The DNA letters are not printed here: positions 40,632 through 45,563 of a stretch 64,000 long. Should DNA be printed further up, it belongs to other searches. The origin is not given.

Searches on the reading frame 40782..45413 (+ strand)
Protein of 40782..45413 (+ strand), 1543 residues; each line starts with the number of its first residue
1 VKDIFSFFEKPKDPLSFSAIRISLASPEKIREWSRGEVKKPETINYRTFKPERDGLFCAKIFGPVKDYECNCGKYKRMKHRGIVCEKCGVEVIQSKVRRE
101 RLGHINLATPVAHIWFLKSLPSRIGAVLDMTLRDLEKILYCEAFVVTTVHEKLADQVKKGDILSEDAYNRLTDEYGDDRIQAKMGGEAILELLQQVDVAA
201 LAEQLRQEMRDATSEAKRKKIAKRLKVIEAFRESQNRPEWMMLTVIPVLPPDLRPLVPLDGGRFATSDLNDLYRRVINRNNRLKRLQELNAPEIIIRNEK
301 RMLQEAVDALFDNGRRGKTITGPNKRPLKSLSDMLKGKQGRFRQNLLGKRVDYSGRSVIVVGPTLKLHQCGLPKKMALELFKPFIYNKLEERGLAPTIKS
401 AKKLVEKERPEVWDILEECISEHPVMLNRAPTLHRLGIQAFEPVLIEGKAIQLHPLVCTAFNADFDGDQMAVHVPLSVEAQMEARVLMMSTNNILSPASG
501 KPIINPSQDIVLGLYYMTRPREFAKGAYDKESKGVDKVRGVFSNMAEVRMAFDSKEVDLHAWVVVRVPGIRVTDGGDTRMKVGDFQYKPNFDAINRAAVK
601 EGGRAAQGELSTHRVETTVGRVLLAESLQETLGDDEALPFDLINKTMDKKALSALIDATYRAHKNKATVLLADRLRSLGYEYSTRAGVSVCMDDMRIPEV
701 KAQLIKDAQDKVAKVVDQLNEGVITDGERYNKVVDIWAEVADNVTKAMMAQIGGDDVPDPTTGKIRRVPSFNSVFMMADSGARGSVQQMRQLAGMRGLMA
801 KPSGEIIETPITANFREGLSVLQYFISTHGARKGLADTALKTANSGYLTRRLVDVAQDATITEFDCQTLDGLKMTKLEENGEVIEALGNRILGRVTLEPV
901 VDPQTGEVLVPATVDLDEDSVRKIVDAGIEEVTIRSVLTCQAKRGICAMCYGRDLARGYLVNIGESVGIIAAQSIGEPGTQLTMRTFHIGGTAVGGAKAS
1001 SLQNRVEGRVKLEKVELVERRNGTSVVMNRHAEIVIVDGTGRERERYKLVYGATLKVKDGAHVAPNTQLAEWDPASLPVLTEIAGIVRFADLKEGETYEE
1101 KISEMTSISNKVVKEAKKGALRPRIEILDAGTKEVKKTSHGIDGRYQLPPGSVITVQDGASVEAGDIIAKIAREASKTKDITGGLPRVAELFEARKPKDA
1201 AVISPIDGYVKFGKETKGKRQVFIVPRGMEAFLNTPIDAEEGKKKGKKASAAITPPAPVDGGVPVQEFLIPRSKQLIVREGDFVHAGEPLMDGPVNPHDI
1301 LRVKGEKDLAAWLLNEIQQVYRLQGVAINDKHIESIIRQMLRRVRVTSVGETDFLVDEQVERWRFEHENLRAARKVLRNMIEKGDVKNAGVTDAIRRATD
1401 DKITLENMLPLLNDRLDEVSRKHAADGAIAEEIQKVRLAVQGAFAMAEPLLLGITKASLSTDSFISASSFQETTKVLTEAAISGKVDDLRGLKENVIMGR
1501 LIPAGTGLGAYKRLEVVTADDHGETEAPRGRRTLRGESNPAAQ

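Call 67: search_protein_families(library=pfam, proteins=[window:40782-45413:+], max_evalue=0.001)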
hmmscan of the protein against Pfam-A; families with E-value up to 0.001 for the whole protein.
window:40782-45413:+ (1543 aa): 6 families
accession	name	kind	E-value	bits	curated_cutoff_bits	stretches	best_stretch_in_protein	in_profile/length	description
PF04997.17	RNA_pol_Rpb1_1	-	1.6e-84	284.4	39.7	1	17-346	4-312/312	RNA polymerase Rpb1, domain 1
PF04998.22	RNA_pol_Rpb1_5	-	4e-70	236.8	28.5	1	818-1390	1-258/267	RNA polymerase Rpb1, domain 5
PF00623.25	RNA_pol_Rpb1_2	-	6.8e-38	131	25.3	2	412-489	88-165/166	RNA polymerase Rpb1, domain 2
PF04983.23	RNA_pol_Rpb1_3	-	1e-24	87.7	28.9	1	493-695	1-162/162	RNA polymerase Rpb1, domain 3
PF05000.22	RNA_pol_Rpb1_4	-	3.2e-20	72.5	24.8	1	724-816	1-107/107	RNA polymerase Rpb1, domain 4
PF13533.13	Biotin_lipoyl_2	-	1e-05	25.6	29.8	0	1154-1171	14-31/32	Biotin-lipoyl like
